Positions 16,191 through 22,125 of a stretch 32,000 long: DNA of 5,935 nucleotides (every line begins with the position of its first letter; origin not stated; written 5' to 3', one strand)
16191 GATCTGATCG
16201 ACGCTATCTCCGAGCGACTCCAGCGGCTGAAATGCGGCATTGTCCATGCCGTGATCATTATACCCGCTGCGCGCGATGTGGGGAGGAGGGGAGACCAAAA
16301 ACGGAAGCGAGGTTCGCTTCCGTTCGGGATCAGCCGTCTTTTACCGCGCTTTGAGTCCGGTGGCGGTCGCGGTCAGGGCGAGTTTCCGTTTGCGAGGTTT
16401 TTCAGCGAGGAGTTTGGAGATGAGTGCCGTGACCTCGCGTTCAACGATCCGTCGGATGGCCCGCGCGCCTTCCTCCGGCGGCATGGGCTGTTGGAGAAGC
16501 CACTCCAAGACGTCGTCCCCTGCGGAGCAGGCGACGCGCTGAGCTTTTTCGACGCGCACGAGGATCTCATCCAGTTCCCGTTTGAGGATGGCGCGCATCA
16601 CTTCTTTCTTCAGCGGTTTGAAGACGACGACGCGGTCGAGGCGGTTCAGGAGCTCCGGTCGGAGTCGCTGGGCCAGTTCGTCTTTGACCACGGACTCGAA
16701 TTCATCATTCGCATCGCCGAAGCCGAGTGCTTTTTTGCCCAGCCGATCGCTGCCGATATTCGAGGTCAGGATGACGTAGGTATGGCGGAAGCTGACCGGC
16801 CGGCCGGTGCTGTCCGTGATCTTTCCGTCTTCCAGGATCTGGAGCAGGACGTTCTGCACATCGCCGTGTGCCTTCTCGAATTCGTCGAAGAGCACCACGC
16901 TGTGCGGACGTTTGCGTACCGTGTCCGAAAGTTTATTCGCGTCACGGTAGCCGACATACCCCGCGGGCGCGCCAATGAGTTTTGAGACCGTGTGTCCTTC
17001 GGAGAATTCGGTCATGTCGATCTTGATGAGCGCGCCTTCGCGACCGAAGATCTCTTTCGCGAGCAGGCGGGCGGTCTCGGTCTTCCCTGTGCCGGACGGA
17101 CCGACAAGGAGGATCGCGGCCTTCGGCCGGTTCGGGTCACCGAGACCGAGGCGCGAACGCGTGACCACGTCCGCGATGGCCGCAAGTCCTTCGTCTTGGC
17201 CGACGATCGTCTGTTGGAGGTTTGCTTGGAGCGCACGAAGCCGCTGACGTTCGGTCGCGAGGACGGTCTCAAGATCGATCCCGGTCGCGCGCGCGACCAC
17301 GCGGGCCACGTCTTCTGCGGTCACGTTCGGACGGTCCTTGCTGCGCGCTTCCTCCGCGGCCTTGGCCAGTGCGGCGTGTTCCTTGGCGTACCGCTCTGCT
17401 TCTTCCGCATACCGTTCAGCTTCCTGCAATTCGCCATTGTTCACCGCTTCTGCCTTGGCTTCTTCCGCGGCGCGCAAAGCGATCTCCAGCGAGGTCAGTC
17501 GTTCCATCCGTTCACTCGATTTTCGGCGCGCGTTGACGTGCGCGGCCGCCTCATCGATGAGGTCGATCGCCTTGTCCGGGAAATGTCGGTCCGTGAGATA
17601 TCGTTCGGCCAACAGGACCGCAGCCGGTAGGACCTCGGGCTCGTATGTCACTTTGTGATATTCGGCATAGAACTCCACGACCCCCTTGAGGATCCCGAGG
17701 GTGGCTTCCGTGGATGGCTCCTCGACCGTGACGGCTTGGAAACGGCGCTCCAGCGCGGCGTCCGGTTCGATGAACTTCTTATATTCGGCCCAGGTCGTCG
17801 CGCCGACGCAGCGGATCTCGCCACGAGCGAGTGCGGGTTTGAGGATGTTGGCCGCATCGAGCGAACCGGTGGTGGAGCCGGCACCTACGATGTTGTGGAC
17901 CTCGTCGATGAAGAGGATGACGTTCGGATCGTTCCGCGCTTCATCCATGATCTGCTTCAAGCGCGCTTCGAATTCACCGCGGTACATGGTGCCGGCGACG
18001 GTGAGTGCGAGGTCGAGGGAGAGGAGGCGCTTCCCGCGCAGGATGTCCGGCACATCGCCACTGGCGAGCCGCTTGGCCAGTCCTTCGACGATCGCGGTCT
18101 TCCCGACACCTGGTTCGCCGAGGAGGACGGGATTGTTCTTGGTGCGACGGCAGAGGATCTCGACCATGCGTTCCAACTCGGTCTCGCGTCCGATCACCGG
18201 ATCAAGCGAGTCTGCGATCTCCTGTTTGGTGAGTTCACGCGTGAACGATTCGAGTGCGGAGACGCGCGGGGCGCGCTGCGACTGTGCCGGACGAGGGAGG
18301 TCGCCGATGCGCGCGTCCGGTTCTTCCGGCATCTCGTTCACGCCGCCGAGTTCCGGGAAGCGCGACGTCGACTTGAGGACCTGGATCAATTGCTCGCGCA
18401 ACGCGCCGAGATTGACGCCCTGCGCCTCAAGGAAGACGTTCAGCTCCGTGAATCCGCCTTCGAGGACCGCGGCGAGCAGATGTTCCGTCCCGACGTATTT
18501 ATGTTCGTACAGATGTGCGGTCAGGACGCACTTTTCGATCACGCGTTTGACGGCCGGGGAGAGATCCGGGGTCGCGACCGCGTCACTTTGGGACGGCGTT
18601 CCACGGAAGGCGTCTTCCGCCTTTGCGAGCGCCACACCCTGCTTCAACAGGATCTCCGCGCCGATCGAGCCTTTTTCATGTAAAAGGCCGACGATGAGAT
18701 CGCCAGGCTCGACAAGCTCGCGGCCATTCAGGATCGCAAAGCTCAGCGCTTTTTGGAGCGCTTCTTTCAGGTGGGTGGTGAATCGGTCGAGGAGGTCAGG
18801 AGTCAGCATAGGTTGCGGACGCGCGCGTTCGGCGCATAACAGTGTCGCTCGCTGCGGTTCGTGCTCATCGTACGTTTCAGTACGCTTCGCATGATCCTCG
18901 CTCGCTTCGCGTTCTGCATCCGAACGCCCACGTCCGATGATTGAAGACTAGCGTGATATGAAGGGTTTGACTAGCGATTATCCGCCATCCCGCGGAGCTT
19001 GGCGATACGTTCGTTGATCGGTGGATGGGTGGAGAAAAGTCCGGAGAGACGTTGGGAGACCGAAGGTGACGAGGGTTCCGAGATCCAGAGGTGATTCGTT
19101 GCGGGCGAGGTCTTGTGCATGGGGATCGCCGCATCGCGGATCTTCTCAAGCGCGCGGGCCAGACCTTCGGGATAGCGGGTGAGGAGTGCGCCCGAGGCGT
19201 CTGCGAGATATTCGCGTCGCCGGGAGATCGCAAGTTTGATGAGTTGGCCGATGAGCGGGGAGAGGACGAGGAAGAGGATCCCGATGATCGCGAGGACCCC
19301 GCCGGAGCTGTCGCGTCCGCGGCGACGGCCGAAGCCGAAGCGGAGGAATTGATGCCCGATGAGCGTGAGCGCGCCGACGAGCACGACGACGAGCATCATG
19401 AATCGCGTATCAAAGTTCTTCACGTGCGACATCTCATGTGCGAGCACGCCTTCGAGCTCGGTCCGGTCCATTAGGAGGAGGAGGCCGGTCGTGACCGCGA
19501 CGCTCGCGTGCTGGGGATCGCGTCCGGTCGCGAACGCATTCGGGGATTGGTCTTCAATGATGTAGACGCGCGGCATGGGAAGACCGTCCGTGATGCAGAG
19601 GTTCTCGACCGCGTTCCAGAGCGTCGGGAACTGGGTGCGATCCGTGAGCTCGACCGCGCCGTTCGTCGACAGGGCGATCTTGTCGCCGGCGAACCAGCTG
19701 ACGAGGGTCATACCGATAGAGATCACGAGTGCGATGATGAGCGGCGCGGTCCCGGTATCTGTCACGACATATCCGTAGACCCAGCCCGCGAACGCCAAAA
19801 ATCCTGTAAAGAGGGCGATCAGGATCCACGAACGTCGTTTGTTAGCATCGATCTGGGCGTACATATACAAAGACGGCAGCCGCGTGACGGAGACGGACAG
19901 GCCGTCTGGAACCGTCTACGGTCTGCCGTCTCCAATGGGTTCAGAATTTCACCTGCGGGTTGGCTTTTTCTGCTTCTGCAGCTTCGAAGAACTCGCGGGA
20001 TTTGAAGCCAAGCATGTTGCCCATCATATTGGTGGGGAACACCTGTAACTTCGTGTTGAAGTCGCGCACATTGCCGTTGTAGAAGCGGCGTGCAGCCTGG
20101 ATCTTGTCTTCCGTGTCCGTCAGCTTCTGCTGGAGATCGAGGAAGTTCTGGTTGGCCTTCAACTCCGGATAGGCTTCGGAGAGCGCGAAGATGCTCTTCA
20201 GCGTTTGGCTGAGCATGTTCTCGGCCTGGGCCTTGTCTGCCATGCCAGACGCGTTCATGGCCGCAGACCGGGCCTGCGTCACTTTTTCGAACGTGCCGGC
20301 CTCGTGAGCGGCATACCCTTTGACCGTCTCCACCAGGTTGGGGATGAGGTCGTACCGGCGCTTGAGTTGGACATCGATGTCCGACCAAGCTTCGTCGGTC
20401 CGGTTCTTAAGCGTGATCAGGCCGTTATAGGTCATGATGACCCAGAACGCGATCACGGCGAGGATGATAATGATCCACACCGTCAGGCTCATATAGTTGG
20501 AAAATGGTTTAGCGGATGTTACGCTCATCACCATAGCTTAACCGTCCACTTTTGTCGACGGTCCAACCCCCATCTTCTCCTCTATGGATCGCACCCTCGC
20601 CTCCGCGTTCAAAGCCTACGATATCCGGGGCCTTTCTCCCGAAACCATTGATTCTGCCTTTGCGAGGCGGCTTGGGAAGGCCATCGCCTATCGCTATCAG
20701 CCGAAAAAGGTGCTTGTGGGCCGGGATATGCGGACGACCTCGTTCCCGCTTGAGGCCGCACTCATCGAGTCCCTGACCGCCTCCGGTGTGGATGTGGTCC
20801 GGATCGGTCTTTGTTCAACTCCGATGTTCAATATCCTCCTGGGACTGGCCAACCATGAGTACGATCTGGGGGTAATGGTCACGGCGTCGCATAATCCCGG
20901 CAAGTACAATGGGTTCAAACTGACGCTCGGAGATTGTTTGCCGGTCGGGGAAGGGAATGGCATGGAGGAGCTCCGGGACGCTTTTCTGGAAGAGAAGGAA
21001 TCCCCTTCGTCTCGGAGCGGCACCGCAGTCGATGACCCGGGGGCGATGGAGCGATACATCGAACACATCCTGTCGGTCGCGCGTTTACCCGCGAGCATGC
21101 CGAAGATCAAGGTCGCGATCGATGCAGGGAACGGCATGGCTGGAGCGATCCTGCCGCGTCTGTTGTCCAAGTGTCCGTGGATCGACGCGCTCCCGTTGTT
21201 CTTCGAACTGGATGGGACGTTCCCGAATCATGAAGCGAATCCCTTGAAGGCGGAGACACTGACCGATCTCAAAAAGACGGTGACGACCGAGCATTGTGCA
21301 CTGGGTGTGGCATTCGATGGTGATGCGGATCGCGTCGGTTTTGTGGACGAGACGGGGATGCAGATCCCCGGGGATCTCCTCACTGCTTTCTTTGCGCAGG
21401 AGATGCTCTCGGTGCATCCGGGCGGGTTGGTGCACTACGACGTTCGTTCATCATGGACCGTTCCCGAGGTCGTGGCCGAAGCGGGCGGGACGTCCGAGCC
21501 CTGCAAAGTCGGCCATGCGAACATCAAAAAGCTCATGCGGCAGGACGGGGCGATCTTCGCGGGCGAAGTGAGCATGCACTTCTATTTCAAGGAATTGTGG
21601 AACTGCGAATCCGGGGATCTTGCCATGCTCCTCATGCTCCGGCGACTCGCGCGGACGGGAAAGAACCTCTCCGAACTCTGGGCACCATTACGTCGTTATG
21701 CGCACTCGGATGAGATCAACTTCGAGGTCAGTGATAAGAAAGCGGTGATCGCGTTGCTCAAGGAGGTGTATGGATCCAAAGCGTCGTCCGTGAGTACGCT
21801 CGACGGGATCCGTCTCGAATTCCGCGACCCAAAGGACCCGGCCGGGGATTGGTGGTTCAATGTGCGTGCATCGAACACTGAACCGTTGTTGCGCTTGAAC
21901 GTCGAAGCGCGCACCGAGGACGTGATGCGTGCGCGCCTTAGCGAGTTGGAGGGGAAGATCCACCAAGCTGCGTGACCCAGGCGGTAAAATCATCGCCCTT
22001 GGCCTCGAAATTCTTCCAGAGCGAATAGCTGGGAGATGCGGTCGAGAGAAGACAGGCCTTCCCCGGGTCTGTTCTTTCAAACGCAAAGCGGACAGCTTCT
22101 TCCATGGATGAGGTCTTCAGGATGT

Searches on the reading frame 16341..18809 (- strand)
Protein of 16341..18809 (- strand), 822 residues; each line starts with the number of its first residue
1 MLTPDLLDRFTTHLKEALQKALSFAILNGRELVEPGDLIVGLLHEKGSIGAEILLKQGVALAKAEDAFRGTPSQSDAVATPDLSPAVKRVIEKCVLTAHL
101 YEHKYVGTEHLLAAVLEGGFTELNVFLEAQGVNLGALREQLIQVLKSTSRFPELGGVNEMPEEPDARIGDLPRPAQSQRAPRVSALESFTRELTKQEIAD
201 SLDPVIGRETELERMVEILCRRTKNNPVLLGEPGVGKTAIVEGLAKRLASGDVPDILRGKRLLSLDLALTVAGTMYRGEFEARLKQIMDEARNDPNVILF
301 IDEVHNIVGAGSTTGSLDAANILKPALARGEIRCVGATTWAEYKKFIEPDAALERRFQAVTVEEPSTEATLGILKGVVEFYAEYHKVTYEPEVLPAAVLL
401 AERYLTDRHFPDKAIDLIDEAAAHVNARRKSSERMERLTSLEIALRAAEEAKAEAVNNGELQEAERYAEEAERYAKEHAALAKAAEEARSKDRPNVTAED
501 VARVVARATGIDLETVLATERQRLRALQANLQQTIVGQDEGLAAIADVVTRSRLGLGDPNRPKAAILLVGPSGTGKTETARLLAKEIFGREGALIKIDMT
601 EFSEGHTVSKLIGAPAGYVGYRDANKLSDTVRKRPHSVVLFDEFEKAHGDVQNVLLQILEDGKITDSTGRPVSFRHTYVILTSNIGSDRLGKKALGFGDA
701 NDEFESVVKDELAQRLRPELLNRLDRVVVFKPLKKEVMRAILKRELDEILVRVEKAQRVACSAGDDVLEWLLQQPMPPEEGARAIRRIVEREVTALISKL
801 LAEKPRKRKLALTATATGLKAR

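Call 6: search_protein_families(library=pfam, proteins=[window:16341-18809:-], max_evalue=0.001)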
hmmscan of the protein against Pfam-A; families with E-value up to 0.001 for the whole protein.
window:16341-18809:- (822 aa): 27 families (the best 25 are shown)
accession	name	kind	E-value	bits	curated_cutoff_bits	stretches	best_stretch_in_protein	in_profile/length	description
PF07724.20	AAA_2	-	5.3e-57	192.9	27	1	561-726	1-165/166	AAA domain (Cdc48 subfamily)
PF00004.35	AAA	-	2.4e-26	93.2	21.2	2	228-340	2-110/131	ATPase family associated with various cellular activities (AAA)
PF17871.7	AAA_lid_9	-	5.2e-25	87.8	22.8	1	366-469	1-102/104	AAA lid domain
PF07728.20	AAA_5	-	5.4e-17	62.5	22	1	566-687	2-125/139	AAA domain (dynein-related subfamily)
PF13191.12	AAA_16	-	2.4e-11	44.9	32.6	1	205-256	2-63/167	AAA ATPase domain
PF00158.32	Sigma54_activat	-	2.2e-10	40.9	20.2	1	563-665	22-123/168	Sigma-54 interaction domain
PF13401.12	AAA_22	-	3e-10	41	27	0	563-659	5-108/130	AAA domain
PF10431.15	ClpB_D2-small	-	4.6e-10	39.8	21.9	1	733-804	1-71/81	C-terminal, D2-small domain, of ClpB protein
PF02861.25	Clp_N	-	1.6e-08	35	20.7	1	101-145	8-52/53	Clp amino terminal domain, pathogenicity island component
PF20720.3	nSTAND3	-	2.1e-07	31.2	27.2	0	565-601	19-53/155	Novel STAND NTPase 3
PF13238.12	AAA_18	-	2.9e-07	31.4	29.4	0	566-605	1-25/128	AAA domain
PF20030.5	bpMoxR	-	1.3e-06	28.1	27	0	563-661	31-123/205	MoxR domain in the MoxR-vWA-beta-propeller ternary systems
PF06414.18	Zeta_toxin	-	3.1e-06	27.2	22.3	1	562-606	15-58/199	Zeta toxin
PF05621.17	TniB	-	1.6e-05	24.9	22.4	0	295-363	119-185/189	Bacterial TniB protein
PF13173.12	AAA_14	-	1.7e-05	25.3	27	0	228-311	6-78/129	AAA domain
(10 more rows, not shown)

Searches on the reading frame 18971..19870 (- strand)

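Call 6: search_protein_families(library=pfam, proteins=[window:18971-19870:-], max_evalue=0.001)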
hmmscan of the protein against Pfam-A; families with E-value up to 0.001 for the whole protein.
window:18971-19870:- (299 aa): 1 family
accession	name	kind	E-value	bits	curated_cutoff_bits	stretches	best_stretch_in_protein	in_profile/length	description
PF01435.24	Peptidase_M48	-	1.6e-32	113.3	20.3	1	84-295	7-185/186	Peptidase family M48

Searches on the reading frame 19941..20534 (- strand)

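Call 6: search_protein_families(library=pfam, proteins=[window:19941-20534:-], max_evalue=0.001)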
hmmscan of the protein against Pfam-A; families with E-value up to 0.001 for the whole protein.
window:19941-20534:- (197 aa): 1 family
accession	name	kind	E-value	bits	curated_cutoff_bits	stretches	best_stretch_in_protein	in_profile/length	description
PF04011.17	LemA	-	7.1e-64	214.6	26.2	1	49-197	1-149/149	LemA family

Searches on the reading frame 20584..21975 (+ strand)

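Call 6: search_protein_families(library=pfam, proteins=[window:20584-21975:+], max_evalue=0.001)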
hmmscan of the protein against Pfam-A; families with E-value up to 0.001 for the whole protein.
window:20584-21975:+ (463 aa): 4 families
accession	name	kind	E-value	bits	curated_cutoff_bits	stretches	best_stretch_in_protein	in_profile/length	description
PF02878.22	PGM_PMM_I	-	1.4e-29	102.9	22.5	1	8-135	3-132/138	Phosphoglucomutase/phosphomannomutase, alpha/beta/alpha domain I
PF02879.22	PGM_PMM_II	-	1.6e-22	80.4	29.3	1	156-258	1-103/103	Phosphoglucomutase/phosphomannomutase, alpha/beta/alpha domain II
PF02880.22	PGM_PMM_III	-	1.1e-19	71.1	20.7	1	263-368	2-111/115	Phosphoglucomutase/phosphomannomutase, alpha/beta/alpha domain III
PF00408.26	PGM_PMM_IV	-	7e-12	45.7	23.1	1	377-449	1-59/68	Phosphoglucomutase/phosphomannomutase, C-terminal domain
